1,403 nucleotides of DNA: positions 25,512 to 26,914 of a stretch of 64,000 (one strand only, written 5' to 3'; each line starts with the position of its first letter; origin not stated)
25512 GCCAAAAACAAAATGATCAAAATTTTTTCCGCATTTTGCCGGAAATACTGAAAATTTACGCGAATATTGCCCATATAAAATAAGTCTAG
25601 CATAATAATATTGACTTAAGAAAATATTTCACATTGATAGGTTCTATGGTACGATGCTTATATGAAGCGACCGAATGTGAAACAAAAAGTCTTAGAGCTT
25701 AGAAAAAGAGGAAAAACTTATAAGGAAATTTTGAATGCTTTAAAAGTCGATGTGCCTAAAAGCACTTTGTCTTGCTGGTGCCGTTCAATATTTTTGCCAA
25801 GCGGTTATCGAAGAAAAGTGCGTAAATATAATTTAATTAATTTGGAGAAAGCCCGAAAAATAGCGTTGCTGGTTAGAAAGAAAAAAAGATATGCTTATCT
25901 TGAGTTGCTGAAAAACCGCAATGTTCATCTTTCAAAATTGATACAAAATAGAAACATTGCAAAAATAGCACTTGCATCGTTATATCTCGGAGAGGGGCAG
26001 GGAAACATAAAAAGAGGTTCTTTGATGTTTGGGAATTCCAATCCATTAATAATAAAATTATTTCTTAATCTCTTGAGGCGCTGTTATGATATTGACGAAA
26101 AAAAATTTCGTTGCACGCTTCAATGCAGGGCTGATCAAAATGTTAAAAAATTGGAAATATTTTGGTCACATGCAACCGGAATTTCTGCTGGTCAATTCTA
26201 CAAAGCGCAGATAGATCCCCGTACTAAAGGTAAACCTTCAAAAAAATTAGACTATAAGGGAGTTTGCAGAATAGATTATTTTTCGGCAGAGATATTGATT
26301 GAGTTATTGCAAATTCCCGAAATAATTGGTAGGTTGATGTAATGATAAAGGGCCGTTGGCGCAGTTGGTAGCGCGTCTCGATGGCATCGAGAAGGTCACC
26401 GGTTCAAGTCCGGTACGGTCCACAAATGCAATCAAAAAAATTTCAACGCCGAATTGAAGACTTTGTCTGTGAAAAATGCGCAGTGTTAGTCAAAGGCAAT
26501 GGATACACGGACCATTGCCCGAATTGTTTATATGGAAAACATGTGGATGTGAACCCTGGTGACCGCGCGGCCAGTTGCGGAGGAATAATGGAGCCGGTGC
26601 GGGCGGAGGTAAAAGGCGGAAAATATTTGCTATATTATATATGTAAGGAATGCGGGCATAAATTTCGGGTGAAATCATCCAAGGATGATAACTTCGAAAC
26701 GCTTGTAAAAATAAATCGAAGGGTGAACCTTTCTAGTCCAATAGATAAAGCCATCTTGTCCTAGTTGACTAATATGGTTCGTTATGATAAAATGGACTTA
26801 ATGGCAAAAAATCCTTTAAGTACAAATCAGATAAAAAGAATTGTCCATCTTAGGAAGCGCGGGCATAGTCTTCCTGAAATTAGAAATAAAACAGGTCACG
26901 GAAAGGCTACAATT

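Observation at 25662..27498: Paralogous HTH plus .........-like proteins, each abutting a tRNA gene, with an RNHCP zinc-ribbon gene between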

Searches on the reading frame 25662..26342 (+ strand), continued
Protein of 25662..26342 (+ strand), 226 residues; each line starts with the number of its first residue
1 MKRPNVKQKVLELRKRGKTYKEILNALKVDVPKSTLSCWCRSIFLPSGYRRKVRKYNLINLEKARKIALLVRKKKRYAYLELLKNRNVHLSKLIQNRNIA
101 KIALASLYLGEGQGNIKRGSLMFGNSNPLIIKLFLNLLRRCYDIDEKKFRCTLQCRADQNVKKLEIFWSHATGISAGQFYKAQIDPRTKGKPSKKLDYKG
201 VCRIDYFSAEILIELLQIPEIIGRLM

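Call 63: fold_search(model_id=the predicted structure, library=pdb)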
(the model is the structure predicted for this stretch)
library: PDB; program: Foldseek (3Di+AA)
matches with E <= 10: 429; with E <= 0.001: 0
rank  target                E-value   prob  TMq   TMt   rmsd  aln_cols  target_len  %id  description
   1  4zhv_B                7.2e-03  0.93  0.24  0.34   7.4       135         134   12  Crystal structure of a bacterial signalling protein (released 2016-04-27)
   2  6ikj_A                8.5e-03  0.95  0.25  0.35   6.6       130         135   14  Crystal structure of YfiB(F48S) (released 2019-03-13)
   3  4zhv_A                1.0e-02  0.89  0.23  0.32   7.5       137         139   13  Crystal structure of a bacterial signalling protein (released 2016-04-27)
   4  6ikj_B                1.7e-02  0.69  0.20  0.28   8.1       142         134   13  Crystal structure of YfiB(F48S) (released 2019-03-13)
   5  6iki_B                2.0e-02  0.97  0.29  0.41   5.9       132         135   14  Crystal structure of YfiB(W55L) (released 2019-03-13)
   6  5eaz_A                2.3e-02  0.92  0.26  0.38   6.2       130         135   13  crystal form I of YfiB belonging to space groups P21 (released 2016-05-18)
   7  6jfw_A                3.2e-02  0.91  0.26  0.37   7.5       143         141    8  Crystal structure of PA0833 periplasmic domain from Pseudomonas aeruginosa reveals an unexpected enlarged peptidoglyca (released 2019-03-20)
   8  3re3_B                3.6e-02  0.87  0.19  0.28   6.8        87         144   14  Crystal Structure of 2-C-Methyl-D-Erythritol 2,4-Cyclodiphosphate Synthase from Francisella tularensis (released 2011-04-27)
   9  6iki_A                4.8e-02  0.85  0.24  0.35   6.2       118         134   13  Crystal structure of YfiB(W55L) (released 2019-03-13)
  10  5esv_G                5.8e-02  0.69  0.20  0.23   6.0        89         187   12  Crystal Structure of Broadly Neutralizing Antibody CH03, Isolated from Donor CH0219, in Complex with Scaffolded Trimer (released 2015-12-16)
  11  5wtl_D                5.8e-02  0.44  0.16  0.15   6.8        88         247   16  Crystal structure of the periplasmic portion of outer membrane protein A (OmpA) from Capnocytophaga gingivalis (released 2017-12-13)
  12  1knj                  6.8e-02  0.72  0.20  0.27   6.0        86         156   10  Co-Crystal Structure of 2-C-methyl-D-erythritol 2,4-cyclodiphosphate Synthase (ispF) from E. coli Involved in Mevalonate (released 2002-06-18)
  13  3re3_A                8.1e-02  0.54  0.18  0.25   6.8        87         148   14  Crystal Structure of 2-C-Methyl-D-Erythritol 2,4-Cyclodiphosphate Synthase from Francisella tularensis (released 2011-04-27)
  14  1h47_B                8.6e-02  0.69  0.20  0.26   6.0        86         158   12  Structures of MECP synthase in complex with (i) CMP and (ii) CMP and product (released 2004-10-22)
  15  3re3_C                8.6e-02  0.66  0.19  0.27   6.6        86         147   12  Crystal Structure of 2-C-Methyl-D-Erythritol 2,4-Cyclodiphosphate Synthase from Francisella tularensis (released 2011-04-27)
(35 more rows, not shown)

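Call 99: search_protein_families(library=padloc, proteins=[window:25662-26342:+], max_evalue=0.1)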
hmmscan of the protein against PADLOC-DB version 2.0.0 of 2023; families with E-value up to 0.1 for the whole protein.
window:25662-26342:+ (226 aa): 0 families

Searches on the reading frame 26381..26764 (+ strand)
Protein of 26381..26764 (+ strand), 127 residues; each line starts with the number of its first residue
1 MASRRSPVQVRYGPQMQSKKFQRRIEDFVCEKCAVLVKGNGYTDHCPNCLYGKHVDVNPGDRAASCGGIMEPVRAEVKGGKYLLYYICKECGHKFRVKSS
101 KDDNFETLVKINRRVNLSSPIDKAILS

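Call 3: search_protein_families(library=pfam, proteins=[window:26381-26764:+], max_evalue=10)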
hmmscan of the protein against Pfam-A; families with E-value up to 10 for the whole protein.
window:26381-26764:+ (127 aa): 28 families (the best 25 are shown)
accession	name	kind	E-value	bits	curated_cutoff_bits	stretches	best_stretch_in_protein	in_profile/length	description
PF12647.12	RNHCP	-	5.5e-24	84.4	24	1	26-108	2-89/90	RNHCP domain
PF24046.1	At4g08330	-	0.00042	20.8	27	2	16-63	67-113/129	At4g08330 beta-tent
PF20700.3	Mutator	-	0.007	15.8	26.5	1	72-117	33-78/357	Mutator-like transposase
PF09723.15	Zn_ribbon_8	-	0.029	14.8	34.4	1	86-101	6-21/41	Zinc ribbon domain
PF25169.1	DUF7830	-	0.034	14.4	27.5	1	84-105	33-54/72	Domain of unknown function (DUF7830)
PF06093.19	Spt4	-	0.04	14.5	25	1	29-49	3-24/77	Spt4/RpoE2 zinc finger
PF08209.17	Sgf11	-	0.049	13.6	26.4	1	26-50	3-27/33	Sgf11 (transcriptional regulation protein)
PF17032.10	Zn_ribbon_15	-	0.052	14.8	28.9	1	27-49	52-72/73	zinc-ribbon family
PF09963.14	DUF2197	-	0.061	14.1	22.2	0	16-34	19-38/56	Uncharacterized protein conserved in bacteria (DUF2197)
PF01096.23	Zn_ribbon_TFIIS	-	0.064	13.5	21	1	84-96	27-39/39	Transcription factor S-II (TFIIS)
PF14353.12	CpXC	-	0.067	13.6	25.4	1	73-98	26-50/121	CpXC protein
PF06044.18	DpnI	-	0.11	12.5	26.7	1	86-108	54-76/183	Dam-replacing family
PF23458.2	DUF7130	-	0.12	12.8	35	2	71-94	39-62/89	Domain of unknown function (DUF7130)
PF14803.11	Zn_ribbon_Nudix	-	0.12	12.7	25.6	1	88-105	3-20/34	Nudix N-terminal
PF18912.6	DZR_2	-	0.13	12.6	27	1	24-49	33-55/56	Double zinc ribbon domain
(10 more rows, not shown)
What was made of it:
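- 26426..26764 (+): RNHCP zinc-ribbon gene (112 aa). It starts 3 nt after the tRNA-Ala 3' end, and its last ~11 codons are encoded by the tRNA-Arg remnant. It is a neighbour, not part of the cassette system. Pfam PF12647, E 5.5e-24 (call 3).
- On RNHCP domain protein (PF12647), the intervening gene: 84.4 bits against a cut-off of 24, E 5.5e-24, covering profile positions 2-89 of 90 (call 3).
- Checked: RNHCP: Pfam PF12647, E 5.5e-24 (call 3).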

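Call 6: search_protein_families(library=ncbifam, proteins=[window:26381-26764:+], max_evalue=10)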
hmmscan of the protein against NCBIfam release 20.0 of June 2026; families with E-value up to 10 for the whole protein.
window:26381-26764:+ (127 aa): 13 families
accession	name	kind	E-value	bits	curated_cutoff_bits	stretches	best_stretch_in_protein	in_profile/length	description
TIGR03655.1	anti_R_Lar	subfamily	0.13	12.5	39.6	1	66-106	7-49/55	Lar family restriction alleviation protein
TIGR02605.1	CxxC_CxxC_SSSS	subfamily_domain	0.23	11.6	31.3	1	86-103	6-23/52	FmdB family zinc ribbon protein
NF045767.1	RuberyRbr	equivalog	0.27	11.2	200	1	26-53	157-184/194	rubrerythrin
NF004633.0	PRK05978.1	subfamily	0.31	10.3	187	1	40-76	31-69/149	hypothetical protein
NF041664.1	RNAP_arch_Epp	equivalog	0.53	10.3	50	1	29-49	2-18/57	transcription elongation factor subunit Spt4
NF009623.0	PRK13130.1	equivalog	0.56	10.3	68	1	78-97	10-29/56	RNA-protein complex protein Nop10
TIGR00100.1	hypA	equivalog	0.77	9.8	88.1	1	28-61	71-104/116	hydrogenase maturation nickel metallochaperone HypA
TIGR02098.1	MJ0042_CXXC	domain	0.99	9.2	20.9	1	88-101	5-18/38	MJ0042-type zinc finger domain-containing protein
NF045720.1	rubredox_RCKP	subfamily_domain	2.8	7.6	45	1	86-94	4-12/34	RCKP-type rubredoxin-like domain-containing protein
TIGR01384.1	TFS_arch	equivalog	3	8.6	64.75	1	66-97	6-28/101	transcription factor S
NF011481.0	PRK14890.1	equivalog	5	7.2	61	1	25-49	7-33/61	putative Zn-ribbon RNA-binding protein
NF033497.1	rubre_like_arch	subfamily_domain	5.5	6.8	32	0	46-70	3-26/34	rubrerythrin-like domain-containing protein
NF050000.1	IS1_IS1595_Zn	domain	8.4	7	28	1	86-96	22-32/34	IS1/IS1595 family N-terminal zinc-binding domain-containing protein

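Call 99: search_protein_families(library=padloc, proteins=[window:26426-26764:+], max_evalue=0.1)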
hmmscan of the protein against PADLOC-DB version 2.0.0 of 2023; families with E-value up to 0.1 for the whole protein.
window:26426-26764:+ (112 aa): 0 families
